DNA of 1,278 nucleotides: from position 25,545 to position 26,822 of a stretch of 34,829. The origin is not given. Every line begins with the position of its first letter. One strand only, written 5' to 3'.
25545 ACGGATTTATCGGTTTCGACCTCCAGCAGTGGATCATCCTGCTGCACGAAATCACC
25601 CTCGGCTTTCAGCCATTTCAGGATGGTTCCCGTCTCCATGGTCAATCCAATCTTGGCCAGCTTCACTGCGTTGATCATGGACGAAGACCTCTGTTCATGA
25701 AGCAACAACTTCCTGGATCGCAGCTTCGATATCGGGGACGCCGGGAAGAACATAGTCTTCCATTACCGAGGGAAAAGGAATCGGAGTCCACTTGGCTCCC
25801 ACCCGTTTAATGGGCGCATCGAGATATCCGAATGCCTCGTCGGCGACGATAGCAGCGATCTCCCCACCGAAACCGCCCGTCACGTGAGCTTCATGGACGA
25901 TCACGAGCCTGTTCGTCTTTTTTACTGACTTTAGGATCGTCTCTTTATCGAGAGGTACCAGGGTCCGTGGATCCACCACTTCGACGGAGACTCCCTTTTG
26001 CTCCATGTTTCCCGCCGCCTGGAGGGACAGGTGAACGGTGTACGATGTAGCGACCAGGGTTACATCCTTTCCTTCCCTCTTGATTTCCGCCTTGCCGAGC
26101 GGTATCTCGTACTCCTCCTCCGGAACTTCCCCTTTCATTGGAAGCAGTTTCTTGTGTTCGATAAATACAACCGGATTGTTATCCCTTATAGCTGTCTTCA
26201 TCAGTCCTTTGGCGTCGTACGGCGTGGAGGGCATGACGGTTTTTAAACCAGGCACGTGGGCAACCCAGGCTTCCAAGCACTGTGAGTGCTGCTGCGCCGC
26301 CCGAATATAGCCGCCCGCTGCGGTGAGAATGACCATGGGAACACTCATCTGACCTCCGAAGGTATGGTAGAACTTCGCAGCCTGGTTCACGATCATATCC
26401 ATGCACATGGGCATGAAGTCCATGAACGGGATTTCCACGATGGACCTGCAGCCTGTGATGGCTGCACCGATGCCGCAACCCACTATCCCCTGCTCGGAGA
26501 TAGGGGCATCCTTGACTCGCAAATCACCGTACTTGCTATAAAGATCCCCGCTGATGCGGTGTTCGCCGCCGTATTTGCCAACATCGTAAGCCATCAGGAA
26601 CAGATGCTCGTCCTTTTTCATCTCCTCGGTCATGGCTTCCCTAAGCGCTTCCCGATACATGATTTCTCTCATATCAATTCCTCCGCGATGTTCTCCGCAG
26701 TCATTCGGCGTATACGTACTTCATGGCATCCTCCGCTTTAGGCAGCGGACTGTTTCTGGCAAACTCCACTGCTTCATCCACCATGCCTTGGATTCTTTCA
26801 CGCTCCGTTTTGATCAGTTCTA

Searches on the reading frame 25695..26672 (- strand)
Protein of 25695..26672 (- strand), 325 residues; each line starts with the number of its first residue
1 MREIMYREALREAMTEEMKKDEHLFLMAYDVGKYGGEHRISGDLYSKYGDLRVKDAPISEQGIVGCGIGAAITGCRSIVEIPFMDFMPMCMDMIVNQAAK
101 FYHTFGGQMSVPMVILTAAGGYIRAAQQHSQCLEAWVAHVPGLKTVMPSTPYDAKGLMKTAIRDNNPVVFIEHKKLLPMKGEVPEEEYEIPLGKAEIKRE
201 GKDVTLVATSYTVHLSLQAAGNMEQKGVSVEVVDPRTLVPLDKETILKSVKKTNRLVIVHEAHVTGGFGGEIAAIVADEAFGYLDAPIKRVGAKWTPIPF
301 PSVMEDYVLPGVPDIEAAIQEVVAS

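Call 8: search_protein_families(library=pfam, proteins=[window:25695-26672:-], max_evalue=0.001)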
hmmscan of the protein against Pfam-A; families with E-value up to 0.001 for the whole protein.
window:25695-26672:- (325 aa): 2 families
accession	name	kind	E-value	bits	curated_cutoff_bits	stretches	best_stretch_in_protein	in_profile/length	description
PF02780.25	Transketolase_C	-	1e-40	138.9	25.9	1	193-315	1-124/124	Transketolase, C-terminal domain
PF02779.29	Transket_pyr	-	7.8e-39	133.5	27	1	3-178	2-173/174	Transketolase, pyrimidine binding domain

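Call 45: find_related_loci(query=window:25695-26672:-, collection=genome_contigs, flank=2000)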
Query window:25695-26672:- (325 aa) in genome_contigs; peptide patterns used: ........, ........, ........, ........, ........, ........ (x = any residue, [..] = any of these).
600 stretches matched a pattern (row limit reached: there are more); 578 encode a relative of the query (tblastn E <= 1e-3); the best 80 are kept; 80 distinct loci.
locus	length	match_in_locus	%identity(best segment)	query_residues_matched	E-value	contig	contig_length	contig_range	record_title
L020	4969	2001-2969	88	1-323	0e+0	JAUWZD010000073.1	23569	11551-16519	MAG: Spirochaetales bacterium isolate CSMAG_2727 CSMAG_2727_k141_16933_length_23569_cov_15.9456, whole genome shotgun se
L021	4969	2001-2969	80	1-323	0e+0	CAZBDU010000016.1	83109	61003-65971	MAG TPA_asm: uncultured Spirochaetaceae bacterium isolate binchicken_co178_265 genome assembly, contig: NODE_585_length_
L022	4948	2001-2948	58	1-315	3e-120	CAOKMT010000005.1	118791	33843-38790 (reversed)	MAG TPA_asm: uncultured Sporosarcina sp. isolate SRR15633999_bin.4_metawrap_v1.3_MAG genome assembly, contig: NODE.98_le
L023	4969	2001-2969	57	1-323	9e-120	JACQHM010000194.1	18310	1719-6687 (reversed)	MAG: Candidatus Methylomirabilota bacterium isolate NC_groundwater_1099_Ag_S2p5_61_69 S_2p5_S6_coassembly_k141_3383198,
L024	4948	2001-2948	56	1-315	2e-116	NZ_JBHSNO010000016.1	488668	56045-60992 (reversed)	Sporosarcina soli strain KACC 11300 platanus_K_default_16, whole genome shotgun sequence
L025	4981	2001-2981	55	1-324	4e-116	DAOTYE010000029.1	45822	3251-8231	MAG TPA_asm: Dehalococcoidales bacterium isolate H23_307 k115_19959, whole genome shotgun sequence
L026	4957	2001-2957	54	4-322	7e-114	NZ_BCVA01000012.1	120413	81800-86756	Neobacillus niacini NBRC 15566, whole genome shotgun sequence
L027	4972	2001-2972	53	1-323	3e-113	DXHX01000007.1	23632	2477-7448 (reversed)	MAG TPA_asm: Candidatus Pseudogracilibacillus intestinigallinarum isolate CHK169-2315 CHK169__C28995_L23632_SAMEA1044674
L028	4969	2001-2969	54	1-323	2e-113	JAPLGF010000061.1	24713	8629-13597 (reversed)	MAG: Candidatus Atribacteria bacterium isolate LacPavin_0920_SED3_MAG_48_8 LacPavin_0920_SED3_scaffold_539190, whole gen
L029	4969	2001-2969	53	1-322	7e-112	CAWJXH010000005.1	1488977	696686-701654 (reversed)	MAG: uncultured Chloroflexia bacterium isolate MFD01299.bin.1.229 genome assembly, contig: contig_27429, whole genome sh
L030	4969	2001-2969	55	1-323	1e-111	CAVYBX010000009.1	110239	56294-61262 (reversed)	MAG: uncultured Bacilli bacterium isolate MFD08669.bin.2.108 genome assembly, contig: contig_13835, whole genome shotgun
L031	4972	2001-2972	54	1-323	9e-111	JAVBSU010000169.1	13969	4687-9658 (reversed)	MAG: Christensenellaceae bacterium isolate EPI_MAG_00232 c_000013556770, whole genome shotgun sequence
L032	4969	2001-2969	52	1-323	1e-110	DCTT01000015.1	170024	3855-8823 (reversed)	MAG TPA_asm: Eubacteriaceae bacterium UBA1433 UBA1433_contig_65, whole genome shotgun sequence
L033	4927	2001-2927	53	2-310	3e-110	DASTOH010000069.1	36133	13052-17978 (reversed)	MAG TPA_asm: Anaerolineales bacterium isolate SMAG_U2165 k141_534506, whole genome shotgun sequence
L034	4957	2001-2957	53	1-320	8e-110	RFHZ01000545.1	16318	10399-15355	MAG: Nitrospinota bacterium isolate J063 k99_852503, whole genome shotgun sequence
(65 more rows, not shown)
